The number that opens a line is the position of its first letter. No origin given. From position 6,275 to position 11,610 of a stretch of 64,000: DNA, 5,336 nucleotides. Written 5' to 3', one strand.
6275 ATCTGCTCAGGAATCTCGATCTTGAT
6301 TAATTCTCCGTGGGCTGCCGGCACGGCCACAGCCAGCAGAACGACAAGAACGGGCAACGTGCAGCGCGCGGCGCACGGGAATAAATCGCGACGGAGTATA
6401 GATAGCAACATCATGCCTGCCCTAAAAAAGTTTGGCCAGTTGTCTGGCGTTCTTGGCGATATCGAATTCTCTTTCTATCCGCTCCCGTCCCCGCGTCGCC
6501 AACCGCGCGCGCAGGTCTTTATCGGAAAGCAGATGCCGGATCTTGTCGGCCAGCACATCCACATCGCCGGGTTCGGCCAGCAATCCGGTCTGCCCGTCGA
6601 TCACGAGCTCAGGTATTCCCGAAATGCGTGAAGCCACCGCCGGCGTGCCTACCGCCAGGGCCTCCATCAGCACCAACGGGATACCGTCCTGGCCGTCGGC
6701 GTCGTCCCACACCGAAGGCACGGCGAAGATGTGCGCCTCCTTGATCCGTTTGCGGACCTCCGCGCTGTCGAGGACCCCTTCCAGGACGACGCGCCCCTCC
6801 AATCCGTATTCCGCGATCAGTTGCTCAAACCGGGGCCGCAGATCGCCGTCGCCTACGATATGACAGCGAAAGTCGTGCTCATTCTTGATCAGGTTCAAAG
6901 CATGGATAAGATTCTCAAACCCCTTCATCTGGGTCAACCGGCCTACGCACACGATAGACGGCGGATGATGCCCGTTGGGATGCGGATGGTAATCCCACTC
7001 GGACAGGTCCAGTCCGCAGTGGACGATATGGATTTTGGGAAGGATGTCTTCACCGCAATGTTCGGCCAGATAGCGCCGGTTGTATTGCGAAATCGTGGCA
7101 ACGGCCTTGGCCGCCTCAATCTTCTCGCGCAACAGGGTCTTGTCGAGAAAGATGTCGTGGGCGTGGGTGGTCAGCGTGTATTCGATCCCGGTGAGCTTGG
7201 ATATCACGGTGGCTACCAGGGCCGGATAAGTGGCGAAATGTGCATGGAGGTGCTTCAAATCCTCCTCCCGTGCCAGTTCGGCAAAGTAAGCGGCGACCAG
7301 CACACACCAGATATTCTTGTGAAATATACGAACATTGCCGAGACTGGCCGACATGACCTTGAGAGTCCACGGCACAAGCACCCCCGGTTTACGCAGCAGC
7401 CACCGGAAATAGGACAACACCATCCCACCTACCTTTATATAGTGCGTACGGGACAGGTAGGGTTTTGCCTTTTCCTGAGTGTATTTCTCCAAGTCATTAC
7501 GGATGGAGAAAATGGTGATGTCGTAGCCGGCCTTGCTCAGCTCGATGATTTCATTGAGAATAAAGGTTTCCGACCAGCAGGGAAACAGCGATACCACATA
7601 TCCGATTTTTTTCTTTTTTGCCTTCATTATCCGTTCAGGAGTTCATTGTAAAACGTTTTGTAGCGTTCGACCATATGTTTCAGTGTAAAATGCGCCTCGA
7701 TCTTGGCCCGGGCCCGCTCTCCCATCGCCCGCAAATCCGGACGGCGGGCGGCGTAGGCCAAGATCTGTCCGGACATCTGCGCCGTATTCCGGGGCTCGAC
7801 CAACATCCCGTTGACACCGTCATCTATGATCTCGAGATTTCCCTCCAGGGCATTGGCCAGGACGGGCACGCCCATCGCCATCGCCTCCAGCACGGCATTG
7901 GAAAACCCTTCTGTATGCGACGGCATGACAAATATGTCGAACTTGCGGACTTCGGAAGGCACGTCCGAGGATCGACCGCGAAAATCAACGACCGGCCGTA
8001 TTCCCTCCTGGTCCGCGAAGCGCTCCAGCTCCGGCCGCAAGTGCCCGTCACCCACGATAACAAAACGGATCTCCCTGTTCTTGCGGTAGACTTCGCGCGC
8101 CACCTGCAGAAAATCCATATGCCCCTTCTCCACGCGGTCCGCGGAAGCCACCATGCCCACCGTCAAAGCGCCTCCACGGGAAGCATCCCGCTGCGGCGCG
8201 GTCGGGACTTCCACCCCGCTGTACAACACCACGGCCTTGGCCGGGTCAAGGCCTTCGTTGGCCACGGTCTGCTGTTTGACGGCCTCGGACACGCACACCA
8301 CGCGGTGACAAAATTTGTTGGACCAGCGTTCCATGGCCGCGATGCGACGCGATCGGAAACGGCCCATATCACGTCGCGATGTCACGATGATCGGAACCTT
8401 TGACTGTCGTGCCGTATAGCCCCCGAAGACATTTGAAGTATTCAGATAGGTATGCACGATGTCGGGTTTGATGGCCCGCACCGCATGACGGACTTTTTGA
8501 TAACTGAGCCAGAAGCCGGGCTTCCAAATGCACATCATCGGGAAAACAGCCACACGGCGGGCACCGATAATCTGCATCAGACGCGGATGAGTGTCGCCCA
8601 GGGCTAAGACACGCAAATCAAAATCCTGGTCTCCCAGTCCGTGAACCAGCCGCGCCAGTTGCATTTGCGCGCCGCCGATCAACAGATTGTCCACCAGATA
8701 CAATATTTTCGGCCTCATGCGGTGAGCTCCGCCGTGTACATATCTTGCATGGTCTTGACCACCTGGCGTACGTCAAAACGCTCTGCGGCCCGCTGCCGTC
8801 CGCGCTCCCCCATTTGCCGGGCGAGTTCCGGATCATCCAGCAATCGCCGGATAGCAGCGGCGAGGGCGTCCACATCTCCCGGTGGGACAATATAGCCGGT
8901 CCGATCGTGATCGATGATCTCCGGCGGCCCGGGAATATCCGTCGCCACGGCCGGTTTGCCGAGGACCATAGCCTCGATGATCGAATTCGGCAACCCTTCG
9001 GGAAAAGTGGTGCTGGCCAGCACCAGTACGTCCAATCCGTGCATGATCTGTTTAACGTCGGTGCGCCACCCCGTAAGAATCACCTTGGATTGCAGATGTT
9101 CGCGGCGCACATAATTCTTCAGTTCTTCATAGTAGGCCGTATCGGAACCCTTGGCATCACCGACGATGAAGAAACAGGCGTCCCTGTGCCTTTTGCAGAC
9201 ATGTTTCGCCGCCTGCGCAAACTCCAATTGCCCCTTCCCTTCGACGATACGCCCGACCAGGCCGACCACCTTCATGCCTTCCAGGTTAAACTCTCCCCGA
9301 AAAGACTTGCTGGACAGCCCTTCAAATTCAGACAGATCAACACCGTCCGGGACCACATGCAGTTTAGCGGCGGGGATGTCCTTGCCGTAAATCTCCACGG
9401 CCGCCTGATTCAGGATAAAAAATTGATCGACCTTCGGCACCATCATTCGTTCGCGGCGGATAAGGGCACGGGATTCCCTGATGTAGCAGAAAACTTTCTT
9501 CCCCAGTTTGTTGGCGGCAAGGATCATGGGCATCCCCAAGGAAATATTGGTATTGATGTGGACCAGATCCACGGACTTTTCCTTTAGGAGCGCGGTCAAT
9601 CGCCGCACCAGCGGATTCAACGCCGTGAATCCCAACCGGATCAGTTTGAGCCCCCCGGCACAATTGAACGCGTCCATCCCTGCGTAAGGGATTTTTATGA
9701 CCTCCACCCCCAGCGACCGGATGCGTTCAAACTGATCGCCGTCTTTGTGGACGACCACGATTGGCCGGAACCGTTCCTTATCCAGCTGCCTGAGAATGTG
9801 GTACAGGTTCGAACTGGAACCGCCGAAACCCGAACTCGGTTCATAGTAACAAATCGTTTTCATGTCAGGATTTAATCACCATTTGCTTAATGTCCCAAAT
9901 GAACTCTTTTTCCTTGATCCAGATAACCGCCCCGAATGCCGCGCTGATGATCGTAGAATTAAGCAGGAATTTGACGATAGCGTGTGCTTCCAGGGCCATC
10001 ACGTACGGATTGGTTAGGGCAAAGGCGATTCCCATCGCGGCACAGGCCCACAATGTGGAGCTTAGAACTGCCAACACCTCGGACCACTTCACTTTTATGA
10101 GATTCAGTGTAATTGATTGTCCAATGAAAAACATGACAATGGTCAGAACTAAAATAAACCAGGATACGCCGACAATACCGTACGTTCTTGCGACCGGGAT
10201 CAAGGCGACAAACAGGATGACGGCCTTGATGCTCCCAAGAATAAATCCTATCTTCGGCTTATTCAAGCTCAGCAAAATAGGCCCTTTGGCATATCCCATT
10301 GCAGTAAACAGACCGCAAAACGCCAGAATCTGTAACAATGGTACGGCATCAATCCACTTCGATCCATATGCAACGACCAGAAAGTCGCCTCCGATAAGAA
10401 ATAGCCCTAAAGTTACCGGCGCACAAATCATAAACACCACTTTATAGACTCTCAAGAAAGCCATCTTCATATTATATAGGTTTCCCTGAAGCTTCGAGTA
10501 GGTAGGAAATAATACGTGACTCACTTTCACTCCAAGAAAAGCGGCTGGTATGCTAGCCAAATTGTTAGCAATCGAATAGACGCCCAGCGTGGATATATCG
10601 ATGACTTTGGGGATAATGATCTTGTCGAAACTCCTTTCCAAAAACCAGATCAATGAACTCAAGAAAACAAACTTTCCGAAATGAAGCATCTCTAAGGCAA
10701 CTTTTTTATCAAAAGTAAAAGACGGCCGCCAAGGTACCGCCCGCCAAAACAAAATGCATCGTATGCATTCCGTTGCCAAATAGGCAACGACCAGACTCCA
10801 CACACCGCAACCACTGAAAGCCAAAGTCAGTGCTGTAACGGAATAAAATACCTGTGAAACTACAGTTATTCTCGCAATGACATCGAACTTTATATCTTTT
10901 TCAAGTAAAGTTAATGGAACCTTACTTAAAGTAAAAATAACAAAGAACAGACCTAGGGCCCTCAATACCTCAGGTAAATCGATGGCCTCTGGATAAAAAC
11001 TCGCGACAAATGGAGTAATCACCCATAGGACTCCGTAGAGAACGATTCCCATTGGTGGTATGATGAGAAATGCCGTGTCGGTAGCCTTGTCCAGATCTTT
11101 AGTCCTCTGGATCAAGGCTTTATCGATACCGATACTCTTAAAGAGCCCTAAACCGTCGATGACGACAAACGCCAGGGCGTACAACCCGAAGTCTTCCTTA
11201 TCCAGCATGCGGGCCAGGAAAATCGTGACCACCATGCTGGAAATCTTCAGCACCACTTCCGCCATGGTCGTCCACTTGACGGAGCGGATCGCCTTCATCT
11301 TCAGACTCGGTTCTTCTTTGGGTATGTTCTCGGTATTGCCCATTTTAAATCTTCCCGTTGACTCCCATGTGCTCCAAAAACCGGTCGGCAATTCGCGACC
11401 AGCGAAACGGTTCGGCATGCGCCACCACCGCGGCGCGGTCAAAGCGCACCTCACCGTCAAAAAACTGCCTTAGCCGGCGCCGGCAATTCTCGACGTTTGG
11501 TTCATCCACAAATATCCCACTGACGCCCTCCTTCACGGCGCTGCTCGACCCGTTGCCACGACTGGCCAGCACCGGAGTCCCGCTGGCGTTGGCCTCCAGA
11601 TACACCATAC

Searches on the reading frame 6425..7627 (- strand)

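Call 7: search_protein_families(library=pfam, proteins=[window:6425-7627:-], max_evalue=0.01)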
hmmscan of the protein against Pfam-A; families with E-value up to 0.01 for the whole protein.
window:6425-7627:- (401 aa): 6 families
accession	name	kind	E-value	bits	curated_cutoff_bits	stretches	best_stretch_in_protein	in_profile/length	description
PF00534.26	Glycos_transf_1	-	3.4e-39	134.6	26.4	1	221-383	14-172/172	Glycosyl transferases group 1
PF13692.12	Glyco_trans_1_4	-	3.8e-35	121.6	27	1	223-369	2-142/142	Glycosyl transferases group 1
PF13524.12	Glyco_trans_1_2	-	3e-15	56.9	25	1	246-398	8-143/144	Glycosyl transferase-like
PF13439.12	Glyco_transf_4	-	7.2e-11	42.8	28.5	1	20-209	5-169/170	Glycosyltransferase Family 4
PF20706.3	GT4-conflict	-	4.6e-09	36.2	26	1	194-396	169-384/385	Family 4 Glycosyltransferase in conflict systems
PF13477.12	Glyco_trans_4_2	-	0.00017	22.2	23.4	0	112-166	63-118/139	Glycosyl transferase 4-like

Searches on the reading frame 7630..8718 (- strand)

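Call 7: search_protein_families(library=pfam, proteins=[window:7630-8718:-], max_evalue=0.01)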
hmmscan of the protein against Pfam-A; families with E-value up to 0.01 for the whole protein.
window:7630-8718:- (363 aa): 7 families
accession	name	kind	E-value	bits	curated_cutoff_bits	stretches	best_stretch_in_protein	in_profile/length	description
PF13692.12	Glyco_trans_1_4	-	3.2e-34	118.6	27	1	186-321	3-138/142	Glycosyl transferases group 1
PF00534.26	Glycos_transf_1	-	1.6e-31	109.6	26.4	1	183-338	14-171/172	Glycosyl transferases group 1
PF13439.12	Glyco_transf_4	-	9.6e-22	78.2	28.5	1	14-170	1-167/170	Glycosyltransferase Family 4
PF13579.12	Glyco_trans_4_4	-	3e-16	60.6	29.7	1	15-166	1-156/158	Glycosyl transferase 4-like domain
PF20706.3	GT4-conflict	-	9e-14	51.7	26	1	138-306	148-328/385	Family 4 Glycosyltransferase in conflict systems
PF13524.12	Glyco_trans_1_2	-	2.5e-09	37.7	25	1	210-353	9-142/144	Glycosyl transferase-like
PF13477.12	Glyco_trans_4_2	-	5e-06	27.2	23.4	1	17-133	9-128/139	Glycosyl transferase 4-like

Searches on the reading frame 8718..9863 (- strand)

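Call 6: search_protein_families(library=pfam, proteins=[window:8718-9863:-], max_evalue=0.01)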
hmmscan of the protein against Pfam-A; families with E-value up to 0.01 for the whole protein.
window:8718-9863:- (382 aa): 6 families
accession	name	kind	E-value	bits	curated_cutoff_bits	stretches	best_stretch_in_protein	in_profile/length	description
PF00534.26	Glycos_transf_1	-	5.7e-37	127.3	26.4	1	194-358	11-172/172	Glycosyl transferases group 1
PF13692.12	Glyco_trans_1_4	-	3.6e-36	125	27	1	198-344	2-142/142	Glycosyl transferases group 1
PF13439.12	Glyco_transf_4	-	1.3e-11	45.3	28.5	1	14-178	2-169/170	Glycosyltransferase Family 4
PF13524.12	Glyco_trans_1_2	-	3.5e-07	30.7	25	1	288-373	60-143/144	Glycosyl transferase-like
PF13579.12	Glyco_trans_4_4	-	4.9e-07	30.7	29.7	1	14-174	1-158/158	Glycosyl transferase 4-like domain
PF20706.3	GT4-conflict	-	5.2e-05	22.8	26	1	201-369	201-382/385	Family 4 Glycosyltransferase in conflict systems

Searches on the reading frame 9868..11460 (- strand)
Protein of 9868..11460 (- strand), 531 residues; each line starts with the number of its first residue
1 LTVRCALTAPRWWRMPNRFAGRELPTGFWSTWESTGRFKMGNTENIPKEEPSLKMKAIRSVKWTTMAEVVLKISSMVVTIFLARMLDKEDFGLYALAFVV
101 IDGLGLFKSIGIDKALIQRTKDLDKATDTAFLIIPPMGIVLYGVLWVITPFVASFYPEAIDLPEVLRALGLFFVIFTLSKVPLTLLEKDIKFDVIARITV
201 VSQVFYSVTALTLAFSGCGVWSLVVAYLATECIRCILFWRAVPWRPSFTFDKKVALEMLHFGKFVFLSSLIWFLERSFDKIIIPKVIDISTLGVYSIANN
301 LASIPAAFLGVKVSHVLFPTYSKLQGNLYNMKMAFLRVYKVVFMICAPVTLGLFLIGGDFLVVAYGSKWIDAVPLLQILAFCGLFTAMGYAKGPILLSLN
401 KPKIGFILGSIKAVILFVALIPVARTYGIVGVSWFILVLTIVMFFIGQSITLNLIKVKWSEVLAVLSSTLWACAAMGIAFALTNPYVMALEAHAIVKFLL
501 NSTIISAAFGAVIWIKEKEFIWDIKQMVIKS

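Call 6: search_protein_families(library=pfam, proteins=[window:9868-11460:-], max_evalue=0.01)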
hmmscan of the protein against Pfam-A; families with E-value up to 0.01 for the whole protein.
window:9868-11460:- (531 aa): 2 families
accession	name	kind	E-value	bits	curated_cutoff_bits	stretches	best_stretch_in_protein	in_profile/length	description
PF13440.11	Polysacc_synt_3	-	6.3e-74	249.3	23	1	82-374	2-293/293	Polysaccharide biosynthesis protein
PF01943.22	Polysacc_synt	-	4.6e-29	102.1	28.2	1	59-325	3-274/274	Polysaccharide biosynthesis protein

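Call 8: search_protein_families(library=ncbifam, proteins=[window:9868-11460:-], max_evalue=0.001)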
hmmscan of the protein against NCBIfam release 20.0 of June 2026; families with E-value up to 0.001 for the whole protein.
window:9868-11460:- (531 aa): 3 families
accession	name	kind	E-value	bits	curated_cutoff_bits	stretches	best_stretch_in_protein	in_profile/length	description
NF007773.0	PRK10459.1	equivalog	1.3e-72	245.4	273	1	52-530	2-481/492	MOP flippase family protein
NF047674.1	TeichurnBiosyTuaB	equivalog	8e-63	213.1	580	1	53-512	4-464/469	teichuronic acid biosynthesis protein TuaB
NF058658.1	Oglyco_Wzx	exception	1.4e-44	152.9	720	1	50-521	3-468/478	O-glycosylation flippase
